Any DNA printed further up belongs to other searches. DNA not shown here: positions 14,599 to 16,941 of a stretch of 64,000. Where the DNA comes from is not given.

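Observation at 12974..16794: Two adjacent large polytopic membrane proteins without recognisable family, one with an S/T/Q-rich linker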

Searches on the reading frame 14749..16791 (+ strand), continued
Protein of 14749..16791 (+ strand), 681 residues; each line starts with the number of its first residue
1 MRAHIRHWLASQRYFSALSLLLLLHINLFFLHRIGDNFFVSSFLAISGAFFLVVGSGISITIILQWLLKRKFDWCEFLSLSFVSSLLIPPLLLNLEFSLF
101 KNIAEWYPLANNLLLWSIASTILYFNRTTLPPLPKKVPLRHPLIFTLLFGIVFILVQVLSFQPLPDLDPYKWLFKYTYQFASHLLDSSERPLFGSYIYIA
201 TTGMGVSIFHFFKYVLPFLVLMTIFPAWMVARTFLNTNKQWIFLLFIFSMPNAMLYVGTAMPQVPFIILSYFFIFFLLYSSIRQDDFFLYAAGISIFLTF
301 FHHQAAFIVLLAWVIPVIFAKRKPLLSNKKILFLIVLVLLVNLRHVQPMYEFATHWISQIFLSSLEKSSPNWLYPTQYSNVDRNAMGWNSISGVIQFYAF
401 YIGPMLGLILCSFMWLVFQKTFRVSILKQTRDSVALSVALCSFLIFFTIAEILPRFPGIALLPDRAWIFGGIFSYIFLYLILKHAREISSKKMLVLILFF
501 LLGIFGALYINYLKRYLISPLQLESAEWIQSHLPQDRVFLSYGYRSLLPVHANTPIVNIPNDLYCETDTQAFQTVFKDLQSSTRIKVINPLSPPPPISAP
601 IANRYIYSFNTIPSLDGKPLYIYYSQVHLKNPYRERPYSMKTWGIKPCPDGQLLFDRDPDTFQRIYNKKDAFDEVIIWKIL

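Call 74: search_protein_representatives(alignment_id=A1)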
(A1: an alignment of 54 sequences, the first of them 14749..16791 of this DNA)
Query: 54 sequences, 705 profile positions. Proteins with E-value up to 0.001 (for the whole library): 403; up to 1e-10: 373; up to 1e-30: 275. The best 150 are listed.
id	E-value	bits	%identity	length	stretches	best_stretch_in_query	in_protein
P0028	3.1e-266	901.5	-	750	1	3-705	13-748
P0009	4.3e-264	894.4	-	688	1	2-705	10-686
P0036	5.8e-251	851.0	-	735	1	8-705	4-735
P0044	4.2e-237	805.2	-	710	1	4-705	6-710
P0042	3.5e-234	795.6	-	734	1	4-705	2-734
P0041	6.8e-234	794.6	-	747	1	7-705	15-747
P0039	7.3e-233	791.2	-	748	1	4-705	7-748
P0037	5.1e-230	781.8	-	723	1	3-704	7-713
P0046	1.5e-227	773.7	-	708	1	4-705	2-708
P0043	4.1e-226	768.9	-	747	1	3-705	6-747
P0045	2.2e-225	766.5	-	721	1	3-705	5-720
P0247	2.2e-224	763.2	-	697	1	34-705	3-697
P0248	3.6e-217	739.3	-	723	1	1-705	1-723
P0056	1.1e-215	734.5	-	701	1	4-705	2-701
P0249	2.7e-212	723.2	-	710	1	4-705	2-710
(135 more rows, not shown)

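Call 76: search_solved_structures(query=A5, max_evalue=10)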
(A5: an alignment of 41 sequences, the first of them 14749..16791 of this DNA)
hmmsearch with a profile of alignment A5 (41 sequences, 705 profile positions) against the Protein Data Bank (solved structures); distinct sequences matched with E-value up to 10: 28.
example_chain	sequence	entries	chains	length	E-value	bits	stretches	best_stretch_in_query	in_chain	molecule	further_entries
7tbo_A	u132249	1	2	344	0.14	13.5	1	530-635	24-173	D12 LOV2-DARPin fusion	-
7tal_A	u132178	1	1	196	0.22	12.9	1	530-639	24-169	D4_deltaDARP LOV2-DARPin fusion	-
8qat_A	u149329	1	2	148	0.3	12.4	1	566-648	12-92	Protein Hook homolog 3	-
6cmv_A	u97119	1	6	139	0.51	11.7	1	566-655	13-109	Transcriptional regulator Lrs14-like protein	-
5j10_A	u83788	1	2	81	0.59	11.5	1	567-640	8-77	peptide design 2L4HC2_24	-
7tbn_A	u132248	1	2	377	0.65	11.3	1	530-629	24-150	D11 LOV2-DARPin fusion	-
7tbq_A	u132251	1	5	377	1.2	10.4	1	530-641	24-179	D7 LOV2-DARPin fusion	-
4eer_A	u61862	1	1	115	1.3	10.3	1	530-601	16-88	Phototropin-2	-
5djt_A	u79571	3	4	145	1.5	10.1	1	530-603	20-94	NPH1-2 | NPH1-1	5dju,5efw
6snr_A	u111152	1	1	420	1.5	10.1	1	544-650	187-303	Lipid II:glycine glycyltransferase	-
6kos_A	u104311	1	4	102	1.5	10.1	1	567-638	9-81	SUWA (Super WA20)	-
8oyv_A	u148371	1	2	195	1.8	9.9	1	568-654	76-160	De novo designed soluble Claudin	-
2dnx_A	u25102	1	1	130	1.8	9.8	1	551-641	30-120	Syntaxin-12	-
1ge9_A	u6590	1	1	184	1.9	9.8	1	553-634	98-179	RIBOSOME RECYCLING FACTOR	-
7uhb_K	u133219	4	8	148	2.1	9.6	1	575-643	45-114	Multivalent miniprotein inhibitor AHB2-2GS-SB175 | Pan-variant miniprotein TRI2-2 | TRI2-2 minibinder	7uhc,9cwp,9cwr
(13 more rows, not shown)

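Call 78: fold_search(model_id=the predicted structure, library=pdb)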
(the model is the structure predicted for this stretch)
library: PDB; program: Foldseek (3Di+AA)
matches with E <= 10: 227; with E <= 0.001: 14
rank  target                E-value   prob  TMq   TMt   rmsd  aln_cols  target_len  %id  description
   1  3rce_A                2.5e-06  1.00  0.39  0.38  11.2       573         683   14  Bacterial oligosaccharyltransferase PglB (released 2011-06-15)
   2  5ogl_A                4.7e-06  1.00  0.38  0.37  11.7       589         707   12  Structure of bacterial oligosaccharyltransferase PglB in complex with an acceptor peptide and an lipid-linked oligosac (released 2017-10-25)
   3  6gxc_A                5.6e-06  1.00  0.38  0.37  11.7       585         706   12  Bacterial oligosaccharyltransferase PglB in complex with an inhibitory peptide and a reactive lipid-linked oligosaccha (released 2018-11-14)
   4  9n9j_I                3.8e-05  1.00  0.42  0.41  10.8       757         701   11  Structure of a GRP94 folding intermediate engaged with a CCDC134- and FKBP11-bound secretory translocon (released 2025-11-19)
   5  7oci_F                1.4e-04  1.00  0.43  0.45  14.2       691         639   11  Cryo-EM structure of yeast Ost6p containing oligosaccharyltransferase complex (released 2022-02-16)
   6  8agc_A                1.7e-04  1.00  0.42  0.41  11.3       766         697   10  Structure of yeast oligosaccharylransferase complex with lipid-linked oligosaccharide and non-acceptor peptide bound (released 2022-12-07)
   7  5ezm                  2.5e-04  1.00  0.43  0.52  10.5       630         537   12  Crystal Structure of ArnT from Cupriavidus metallidurans in the apo state (released 2016-02-17)
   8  6c26_A                2.6e-04  1.00  0.44  0.46  12.8       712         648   10  The Cryo-EM structure of a eukaryotic oligosaccharyl transferase complex (released 2018-01-31)
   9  8age_A                2.8e-04  1.00  0.44  0.47  10.7       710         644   10  Structure of yeast oligosaccharylransferase complex with acceptor peptide bound (released 2022-12-07)
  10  5f15                  3.5e-04  1.00  0.45  0.54   9.5       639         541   12  Crystal Structure of ArnT from Cupriavidus metallidurans bound to Undecaprenyl phosphate (released 2016-02-17)
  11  6ezn_F                5.0e-04  1.00  0.44  0.46  13.4       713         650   10  Cryo-EM structure of the yeast oligosaccharyltransferase (OST) complex (released 2018-01-17)
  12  6s7o_A                7.6e-04  1.00  0.40  0.41  11.3       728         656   11  Cryo-EM structure of human oligosaccharyltransferase complex OST-A (released 2019-12-18)
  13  6ftg_5                9.0e-04  1.00  0.37  0.39  11.6       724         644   11  Subtomogram average of OST-containing ribosome-translocon complexes from canine rough microsomal membranes (released 2018-03-21)
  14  6s7t_A                9.4e-04  1.00  0.35  0.34  15.6       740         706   12  Cryo-EM structure of human oligosaccharyltransferase complex OST-B (released 2019-12-18)
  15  8b6l_I                1.1e-03  1.00  0.37  0.37   9.6       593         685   11  Subtomogram average of the human Sec61-TRAP-OSTA-translocon (released 2022-12-07)
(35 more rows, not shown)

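Call 91: list_cluster_members(proteins=[P0001, P0066, P0127])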
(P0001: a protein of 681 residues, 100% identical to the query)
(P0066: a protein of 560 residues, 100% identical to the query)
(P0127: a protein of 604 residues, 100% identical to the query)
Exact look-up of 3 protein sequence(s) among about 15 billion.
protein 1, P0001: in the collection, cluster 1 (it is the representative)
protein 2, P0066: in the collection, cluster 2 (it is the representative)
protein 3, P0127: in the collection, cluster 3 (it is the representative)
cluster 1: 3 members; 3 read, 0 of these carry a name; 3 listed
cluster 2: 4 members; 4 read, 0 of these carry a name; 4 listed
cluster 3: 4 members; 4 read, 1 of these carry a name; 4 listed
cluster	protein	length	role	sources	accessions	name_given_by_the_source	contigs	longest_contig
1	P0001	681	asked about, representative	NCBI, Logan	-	-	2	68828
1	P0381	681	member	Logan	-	-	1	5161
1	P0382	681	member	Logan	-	-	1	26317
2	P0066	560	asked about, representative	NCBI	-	-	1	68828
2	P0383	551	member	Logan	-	-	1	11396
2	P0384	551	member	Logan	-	-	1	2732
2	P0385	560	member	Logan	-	-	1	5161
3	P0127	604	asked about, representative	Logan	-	-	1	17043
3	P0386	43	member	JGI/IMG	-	ribosomal protein L23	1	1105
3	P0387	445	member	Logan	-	-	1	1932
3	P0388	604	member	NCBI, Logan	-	-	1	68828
